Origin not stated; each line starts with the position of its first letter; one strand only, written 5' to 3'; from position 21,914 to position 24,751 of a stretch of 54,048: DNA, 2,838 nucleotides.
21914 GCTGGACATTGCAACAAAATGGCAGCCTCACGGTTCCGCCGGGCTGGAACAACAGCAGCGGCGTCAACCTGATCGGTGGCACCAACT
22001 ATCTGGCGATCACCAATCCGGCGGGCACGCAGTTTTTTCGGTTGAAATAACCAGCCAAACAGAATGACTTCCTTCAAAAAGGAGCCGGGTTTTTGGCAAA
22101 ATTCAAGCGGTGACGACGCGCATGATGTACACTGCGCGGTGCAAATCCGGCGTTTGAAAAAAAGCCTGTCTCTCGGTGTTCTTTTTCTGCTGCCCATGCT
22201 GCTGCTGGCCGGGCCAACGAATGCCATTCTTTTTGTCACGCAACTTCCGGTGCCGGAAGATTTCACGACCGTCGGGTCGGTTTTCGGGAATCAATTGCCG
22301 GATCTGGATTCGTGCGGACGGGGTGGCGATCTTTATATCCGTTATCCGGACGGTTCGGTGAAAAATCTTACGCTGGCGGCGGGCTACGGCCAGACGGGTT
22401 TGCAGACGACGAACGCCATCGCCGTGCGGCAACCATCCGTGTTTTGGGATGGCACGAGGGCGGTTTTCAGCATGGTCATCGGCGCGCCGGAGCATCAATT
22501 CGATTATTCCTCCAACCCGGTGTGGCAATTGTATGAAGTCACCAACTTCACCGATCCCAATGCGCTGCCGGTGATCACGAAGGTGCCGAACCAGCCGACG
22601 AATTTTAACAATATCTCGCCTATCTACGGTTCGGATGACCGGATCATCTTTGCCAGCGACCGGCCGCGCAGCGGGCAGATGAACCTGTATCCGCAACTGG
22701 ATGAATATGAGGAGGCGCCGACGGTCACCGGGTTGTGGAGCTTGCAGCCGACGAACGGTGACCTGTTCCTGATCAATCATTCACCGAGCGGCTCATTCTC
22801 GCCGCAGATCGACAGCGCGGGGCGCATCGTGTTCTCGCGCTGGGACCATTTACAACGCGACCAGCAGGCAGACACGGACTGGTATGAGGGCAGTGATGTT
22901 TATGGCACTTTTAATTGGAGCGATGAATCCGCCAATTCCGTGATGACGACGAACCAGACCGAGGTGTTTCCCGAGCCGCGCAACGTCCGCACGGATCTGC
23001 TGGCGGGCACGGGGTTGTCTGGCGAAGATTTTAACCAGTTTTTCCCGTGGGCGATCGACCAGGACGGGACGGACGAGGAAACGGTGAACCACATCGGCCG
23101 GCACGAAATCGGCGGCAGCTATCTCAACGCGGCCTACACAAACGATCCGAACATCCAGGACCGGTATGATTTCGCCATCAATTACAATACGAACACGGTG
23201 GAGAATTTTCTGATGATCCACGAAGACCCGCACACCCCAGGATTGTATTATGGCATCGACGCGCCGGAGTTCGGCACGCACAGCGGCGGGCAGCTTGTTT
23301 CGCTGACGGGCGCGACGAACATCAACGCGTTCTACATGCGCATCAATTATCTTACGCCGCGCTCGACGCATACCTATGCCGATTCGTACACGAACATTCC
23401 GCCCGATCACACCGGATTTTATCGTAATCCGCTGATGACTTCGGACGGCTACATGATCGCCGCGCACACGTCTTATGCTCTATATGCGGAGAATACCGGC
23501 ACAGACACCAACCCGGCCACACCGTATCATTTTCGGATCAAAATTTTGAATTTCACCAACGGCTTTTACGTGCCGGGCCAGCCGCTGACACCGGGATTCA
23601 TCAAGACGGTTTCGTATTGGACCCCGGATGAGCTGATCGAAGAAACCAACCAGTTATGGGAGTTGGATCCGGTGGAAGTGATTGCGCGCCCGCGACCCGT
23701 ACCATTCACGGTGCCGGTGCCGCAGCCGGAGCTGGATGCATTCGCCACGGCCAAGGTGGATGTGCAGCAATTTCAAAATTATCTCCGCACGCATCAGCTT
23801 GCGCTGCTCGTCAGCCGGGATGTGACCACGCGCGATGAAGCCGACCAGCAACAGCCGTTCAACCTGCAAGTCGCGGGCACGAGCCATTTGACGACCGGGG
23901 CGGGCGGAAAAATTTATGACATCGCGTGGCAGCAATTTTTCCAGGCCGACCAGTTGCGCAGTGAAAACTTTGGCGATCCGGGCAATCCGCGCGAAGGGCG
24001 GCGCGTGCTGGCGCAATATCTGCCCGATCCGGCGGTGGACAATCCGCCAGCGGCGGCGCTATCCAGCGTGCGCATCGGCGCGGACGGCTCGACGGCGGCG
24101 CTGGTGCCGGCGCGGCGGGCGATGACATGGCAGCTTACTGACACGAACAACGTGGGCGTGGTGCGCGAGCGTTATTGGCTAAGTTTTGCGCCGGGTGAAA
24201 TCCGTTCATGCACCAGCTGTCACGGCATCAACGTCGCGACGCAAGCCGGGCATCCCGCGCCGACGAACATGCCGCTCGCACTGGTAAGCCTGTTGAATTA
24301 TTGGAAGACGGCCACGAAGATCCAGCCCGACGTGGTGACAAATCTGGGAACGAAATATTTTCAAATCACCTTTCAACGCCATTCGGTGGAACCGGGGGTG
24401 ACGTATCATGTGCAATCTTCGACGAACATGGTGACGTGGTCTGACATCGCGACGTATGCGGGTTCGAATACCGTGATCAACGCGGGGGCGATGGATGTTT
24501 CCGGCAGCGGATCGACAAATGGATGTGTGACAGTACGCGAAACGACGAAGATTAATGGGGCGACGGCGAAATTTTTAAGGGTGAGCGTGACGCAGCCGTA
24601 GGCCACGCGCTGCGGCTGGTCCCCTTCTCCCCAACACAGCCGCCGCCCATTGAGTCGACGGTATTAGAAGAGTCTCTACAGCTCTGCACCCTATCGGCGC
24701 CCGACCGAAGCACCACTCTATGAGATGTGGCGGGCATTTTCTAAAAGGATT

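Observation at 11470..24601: Tight six-gene same-strand cluster: WD40-sensor kinase, response regulator, and four secreted surface-type proteins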

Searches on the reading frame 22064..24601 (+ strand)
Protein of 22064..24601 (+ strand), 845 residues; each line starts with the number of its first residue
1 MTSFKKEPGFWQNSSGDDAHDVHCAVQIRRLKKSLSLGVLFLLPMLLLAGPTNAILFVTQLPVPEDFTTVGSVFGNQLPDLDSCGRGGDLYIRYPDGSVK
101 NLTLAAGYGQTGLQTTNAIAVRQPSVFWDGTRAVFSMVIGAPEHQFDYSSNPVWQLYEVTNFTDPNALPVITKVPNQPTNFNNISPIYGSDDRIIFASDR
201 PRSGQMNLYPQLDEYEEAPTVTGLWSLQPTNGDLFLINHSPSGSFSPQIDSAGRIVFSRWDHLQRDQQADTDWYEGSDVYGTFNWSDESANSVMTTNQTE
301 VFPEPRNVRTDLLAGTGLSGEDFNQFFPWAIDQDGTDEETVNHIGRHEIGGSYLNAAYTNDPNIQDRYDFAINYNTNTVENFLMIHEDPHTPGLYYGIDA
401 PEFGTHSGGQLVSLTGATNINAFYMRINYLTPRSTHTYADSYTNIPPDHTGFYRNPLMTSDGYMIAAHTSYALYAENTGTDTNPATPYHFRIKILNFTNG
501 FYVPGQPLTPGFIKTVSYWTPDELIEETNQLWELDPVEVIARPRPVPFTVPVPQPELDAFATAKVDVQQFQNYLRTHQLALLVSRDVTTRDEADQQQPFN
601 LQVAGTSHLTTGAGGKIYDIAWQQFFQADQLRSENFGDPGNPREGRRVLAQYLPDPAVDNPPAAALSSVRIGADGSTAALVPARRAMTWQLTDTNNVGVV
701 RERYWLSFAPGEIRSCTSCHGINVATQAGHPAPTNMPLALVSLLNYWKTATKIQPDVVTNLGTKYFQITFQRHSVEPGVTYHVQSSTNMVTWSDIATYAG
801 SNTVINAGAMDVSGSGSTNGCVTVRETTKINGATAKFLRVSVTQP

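Call 4: search_protein_families(library=pfam, proteins=[window:22064-24601:+], max_evalue=0.01)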
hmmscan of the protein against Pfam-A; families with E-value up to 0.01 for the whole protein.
window:22064-24601:+ (845 aa): 1 family
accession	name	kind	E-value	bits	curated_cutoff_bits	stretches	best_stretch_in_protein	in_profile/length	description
PF18582.6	HZS_alpha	-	6.8e-08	33.4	26.6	1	666-720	43-97/98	Hydrazine synthase alpha subunit middle domain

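Call 6: search_protein_families(library=ncbifam, proteins=[window:22064-24601:+], max_evalue=0.01)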
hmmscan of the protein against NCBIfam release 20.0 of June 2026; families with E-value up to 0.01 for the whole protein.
window:22064-24601:+ (845 aa): 0 families

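Call 8: find_encoding_contigs(protein=window:22064-24601:+, flank=10000, max_places=6)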
Protein window:22064-24601:+ (845 aa): no gene with exactly this product is on record in the collection.

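Call 10: find_homologous_proteins(query=window:22064-24601:+, max_evalue=0.00001)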
Query window:22064-24601:+ (845 aa): 4015 proteins with E <= 0.00001 among 8000 candidates; the best 120 are listed.
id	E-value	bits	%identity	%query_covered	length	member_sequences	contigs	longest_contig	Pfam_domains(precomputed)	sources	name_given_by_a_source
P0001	0.0e+0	1901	100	96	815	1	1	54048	PF18582.7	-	-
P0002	0.0e+0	1528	81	96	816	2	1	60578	PF18582.7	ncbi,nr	ncbi:MAG: hypothetical protein P4N60_15555 [Verrucomicrobiae bacterium]|nr:hypothetical protein [Ver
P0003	0.0e+0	1478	77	97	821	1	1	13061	PF18582.7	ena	-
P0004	0.0e+0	1460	76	97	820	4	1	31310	PF18582.7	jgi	jgi:hypothetical protein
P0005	0.0e+0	1458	77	94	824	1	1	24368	PF18582.7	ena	-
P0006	0.0e+0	1453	77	94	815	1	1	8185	PF18582.7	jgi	jgi:hypothetical protein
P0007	0.0e+0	1448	77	96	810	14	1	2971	PF18582.7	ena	-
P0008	0.0e+0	1448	76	97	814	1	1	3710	PF18582.7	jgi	jgi:hypothetical protein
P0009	0.0e+0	1421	75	96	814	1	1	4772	PF18582.7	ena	-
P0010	0.0e+0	1416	74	96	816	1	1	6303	PF18582.7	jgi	jgi:hypothetical protein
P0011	0.0e+0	1415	75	96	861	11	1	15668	PF18582.7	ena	-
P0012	0.0e+0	1413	75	97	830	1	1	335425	PF18582.7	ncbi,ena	-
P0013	0.0e+0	1411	74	97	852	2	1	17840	PF18582.7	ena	-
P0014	0.0e+0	1411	75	94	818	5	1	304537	PF18582.7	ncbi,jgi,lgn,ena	jgi:hypothetical protein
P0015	0.0e+0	1401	73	98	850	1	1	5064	PF18582.7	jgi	-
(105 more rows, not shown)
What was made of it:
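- Checked: The gene called in the database is 815 aa, and 120 listed homologues are about 815 aa long (call 10).
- Tried and rejected: An exact-sequence look-up of the 845-aa ORF found nothing, because the recorded gene starts 30 codons later (calls 8, 10).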

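Call 11: find_encoding_contigs(protein=P0002, flank=10000, max_places=2)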
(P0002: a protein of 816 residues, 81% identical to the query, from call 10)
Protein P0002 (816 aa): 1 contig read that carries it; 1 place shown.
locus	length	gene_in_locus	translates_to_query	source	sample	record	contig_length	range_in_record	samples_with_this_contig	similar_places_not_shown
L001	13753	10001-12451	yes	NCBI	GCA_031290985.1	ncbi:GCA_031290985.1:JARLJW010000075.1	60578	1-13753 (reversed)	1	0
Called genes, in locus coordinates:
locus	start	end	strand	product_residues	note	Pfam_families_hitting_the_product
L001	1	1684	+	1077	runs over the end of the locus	PF23414:Beta-prop_EML_2 (weak), PF24807:WD40_CDC20-Fz, PF25174:Beta-prop_THOC3, PF24817:WD40_WDHD1_1st, PF25173:Beta-prop_WDR3_1st, PF23381:Beta-prop_IFT122_1st, PF25175:Beta-prop_WDR5, PF02518:HATPase_c, +24 more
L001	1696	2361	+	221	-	PF00072:Response_reg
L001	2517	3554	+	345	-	-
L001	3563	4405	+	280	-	PF18884:TSP3_bac (weak)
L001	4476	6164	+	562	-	PF13306:LRR_5, PF13855:LRR_8 (faint), PF13306:LRR_5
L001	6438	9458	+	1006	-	-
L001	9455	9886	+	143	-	-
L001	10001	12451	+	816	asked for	PF18582:HZS_alpha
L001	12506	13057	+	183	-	PF02525:Flavodoxin_2, PF03358:FMN_red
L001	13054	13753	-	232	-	?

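Call 12: find_encoding_contigs(protein=P0012, flank=10000, max_places=2)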
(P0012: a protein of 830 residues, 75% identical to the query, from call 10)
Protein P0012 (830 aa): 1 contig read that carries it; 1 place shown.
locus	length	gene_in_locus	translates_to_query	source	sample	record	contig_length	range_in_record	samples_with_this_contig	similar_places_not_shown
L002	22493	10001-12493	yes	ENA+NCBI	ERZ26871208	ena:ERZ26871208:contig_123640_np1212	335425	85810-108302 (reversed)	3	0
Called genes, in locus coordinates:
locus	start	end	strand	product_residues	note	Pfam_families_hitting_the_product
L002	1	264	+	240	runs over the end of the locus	PF00483:NTP_transferase, PF12804:NTP_transf_3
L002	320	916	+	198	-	PF13580:SIS_2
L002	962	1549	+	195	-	PF00702:Hydrolase, PF12710:HAD (weak), PF08645:PNK3P (weak), PF13419:HAD_2, PF13242:Hydrolase_like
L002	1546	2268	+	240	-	PF00923:TAL_FSA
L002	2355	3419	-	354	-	PF01075:Glyco_transf_9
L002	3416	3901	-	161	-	PF01467:CTP_transf_like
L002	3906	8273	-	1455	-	PF00128:Alpha-amylase (weak), PF12439:GDE_N, PF06202:GDE_C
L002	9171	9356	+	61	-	-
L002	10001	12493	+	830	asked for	PF18582:HZS_alpha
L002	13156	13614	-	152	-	PF21467:BetaGal_gal-bd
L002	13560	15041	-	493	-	PF01301:Glyco_hydro_35, PF02449:Glyco_hydro_42, PF21317:BetaGal_ABD_1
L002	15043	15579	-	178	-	-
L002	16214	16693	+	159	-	PF00254:FKBP_C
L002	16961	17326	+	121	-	PF00072:Response_reg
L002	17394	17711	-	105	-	PF00543:P-II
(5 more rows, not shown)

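Call 14: find_related_loci(query=window:22154-24601:+, collection=genome_contigs, flank=10000)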
Query window:22154-24601:+ (815 aa) in genome_contigs; peptide patterns used: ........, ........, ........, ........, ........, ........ (x = any residue, [..] = any of these).
57 stretches matched a pattern; 32 encode a relative of the query (tblastn E <= 1e-3); 32 distinct loci.
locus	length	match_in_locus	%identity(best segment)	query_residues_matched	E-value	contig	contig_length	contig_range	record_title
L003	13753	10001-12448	81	1-815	0e+0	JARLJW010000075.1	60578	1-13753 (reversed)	MAG: Verrucomicrobiia bacterium isolate MAG_BO64 MetaBAT2_Bin_64_Oxic_k141_1640932, whole genome shotgun sequence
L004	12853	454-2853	74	17-815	0e+0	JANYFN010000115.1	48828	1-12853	MAG: Limisphaerales bacterium isolate 339R_metabinner_32 339R_k141_1023507, whole genome shotgun sequence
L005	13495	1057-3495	71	3-815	0e+0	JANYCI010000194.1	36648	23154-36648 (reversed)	MAG: Limisphaerales bacterium isolate 336R_metabinner_137 336R_k141_2408121, whole genome shotgun sequence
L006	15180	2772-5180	70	14-815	0e+0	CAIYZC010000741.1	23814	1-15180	MAG: uncultured Pedosphaera sp. isolate Umea_bin-10158 genome assembly, contig: bin-10158:741/870, whole genome shotgun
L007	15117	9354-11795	69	1-815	0e+0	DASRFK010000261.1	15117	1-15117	MAG TPA_asm: Verrucomicrobiia bacterium isolate SMAG_U10030 k141_1101949, whole genome shotgun sequence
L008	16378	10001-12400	68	19-815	0e+0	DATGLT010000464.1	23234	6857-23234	MAG TPA_asm: Verrucomicrobiia bacterium isolate SMAG_U9893 k141_277919, whole genome shotgun sequence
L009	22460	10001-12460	68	1-815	0e+0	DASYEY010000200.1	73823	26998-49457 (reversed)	MAG TPA_asm: Verrucomicrobiia bacterium isolate SMAG_U4999 k141_1409681, whole genome shotgun sequence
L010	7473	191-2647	68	10-815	0e+0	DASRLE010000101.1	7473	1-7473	MAG TPA_asm: Candidatus Saccharimonadales bacterium isolate SMAG_U10180 k141_176171, whole genome shotgun sequence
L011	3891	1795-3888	76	11-707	0e+0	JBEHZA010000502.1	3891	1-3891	MAG: Verrucomicrobiota bacterium isolate ESF1.bin.9 NODE_32117_length_3891_cov_3.477057, whole genome shotgun sequence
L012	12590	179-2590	67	20-815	0e+0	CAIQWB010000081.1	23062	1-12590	MAG: uncultured Verrucomicrobia subdivision 3 bacterium isolate AlinenLipids_bin-9528 genome assembly, contig: bin-9528:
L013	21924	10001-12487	66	4-815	0e+0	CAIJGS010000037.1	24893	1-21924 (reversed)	MAG: uncultured Verrucomicrobia subdivision 3 bacterium isolate Umea2p1_bin-1422 genome assembly, contig: bin-1422:037/3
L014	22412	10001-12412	67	20-815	0e+0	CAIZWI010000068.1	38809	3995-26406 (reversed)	MAG: uncultured Verrucomicrobia subdivision 3 bacterium isolate I-3_bin-103 genome assembly, contig: bin-103:068/467, wh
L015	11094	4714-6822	52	14-718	0e+0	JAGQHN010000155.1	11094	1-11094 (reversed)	MAG: Trueperaceae bacterium isolate HKST-UBA01 NODE_155_length_11094_cov_5.441500, whole genome shotgun sequence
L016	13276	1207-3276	53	25-718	0e+0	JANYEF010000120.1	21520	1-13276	MAG: Nitrospira sp. isolate 337R_metabinner_41 337R_k141_378130, whole genome shotgun sequence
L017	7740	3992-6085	52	23-722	0e+0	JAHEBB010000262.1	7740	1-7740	MAG: Trueperaceae bacterium isolate Ww127 NODE_24949_length_7740_cov_3.545347, whole genome shotgun sequence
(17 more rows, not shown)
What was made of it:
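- On Hydrazine synthase alpha: The nearest relatives are Verrucomicrobiia/Limisphaerales MAGs (call 14).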

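Call 21: search_solved_structures(query=window:22154-24601:+, max_evalue=1, show_alignments=2)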
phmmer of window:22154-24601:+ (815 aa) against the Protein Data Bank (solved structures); distinct sequences matched with E-value up to 1: 0.

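Call 34: search_protein_families(library=phrogs, proteins=[window:22154-24601:+], max_evalue=0.01)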
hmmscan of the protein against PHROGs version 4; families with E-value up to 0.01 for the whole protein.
window:22154-24601:+ (815 aa): 0 families

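Call 39: predict_structure(alignment_id=A1)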
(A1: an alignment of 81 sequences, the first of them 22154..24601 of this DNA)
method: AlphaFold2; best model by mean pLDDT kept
length: 815 residues; sequences in the alignment: 81
mean_pLDDT: 69.3   pTM: 0.71
mean pLDDT of the five models: 69.3, 65.2, 62.7, 58.3, 55.4
residues with pLDDT >= 90: 143; 70-90: 317; 50-70: 154; < 50: 201
segments of 3 or more residues with pLDDT < 50: 14-17, 35-49, 171-191, 232-242, 247-295, 311-352, 359-363, 367-375, 387-394, 561-567, 599-619, 690-693
pLDDT, mean of each block of 10 residues (from residue 1): 65 55 91 49 42 68 93 89 75 89 88 78 84 94 80 80 80 40 36 74 71 68 73 46 48 36 34 40 34 50 66 39 36 34 26 52 44 53 54 56 59 75 83 89 73 79 89 90 85 80 90 83 91 95 89 76 49 87 73 72 43 43 64 81 90 76 74 67 72 53 84 92 88 88 78 91 89 85 67 87 78 82
secondary structure, 60 per line:
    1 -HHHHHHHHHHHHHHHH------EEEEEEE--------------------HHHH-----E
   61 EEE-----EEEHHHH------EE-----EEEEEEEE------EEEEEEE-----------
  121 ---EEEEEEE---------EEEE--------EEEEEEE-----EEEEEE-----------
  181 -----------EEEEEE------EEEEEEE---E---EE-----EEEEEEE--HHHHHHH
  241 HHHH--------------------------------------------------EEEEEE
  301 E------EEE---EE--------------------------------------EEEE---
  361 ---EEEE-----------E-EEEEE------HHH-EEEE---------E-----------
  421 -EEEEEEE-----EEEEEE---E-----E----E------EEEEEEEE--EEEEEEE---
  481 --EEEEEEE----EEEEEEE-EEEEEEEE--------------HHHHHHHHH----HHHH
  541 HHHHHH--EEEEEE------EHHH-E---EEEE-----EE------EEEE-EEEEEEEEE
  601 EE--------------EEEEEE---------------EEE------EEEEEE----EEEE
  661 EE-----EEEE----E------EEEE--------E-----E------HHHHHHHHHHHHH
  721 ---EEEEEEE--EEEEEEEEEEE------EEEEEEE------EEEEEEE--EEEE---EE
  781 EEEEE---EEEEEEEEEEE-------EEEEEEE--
elements in order (helices of 4 or more, strands of 3 or more residues): H2-17 E24-30 H51-54 E60-63 E69-71 H72-75 E89-96 E103-109 E124-130 E140-143 E152-158 E164-169 E192-197 E204-210 E225-231 H234-244 E295-301 E308-310 E354-357 E364-367 E381-385 E396-399 E422-428 E434-439 E461-468 E471-477 E483-489 E494-500 E502-509 H524-532 H537-546 E549-554 E570-573 E587-590 E592-602 E617-622 E638-640 E647-652 E657-662 E668-671 E683-686 H708-720 E724-730 E733-743 E750-756 E763-769 E772-775 E779-785 E789-799 E807-813
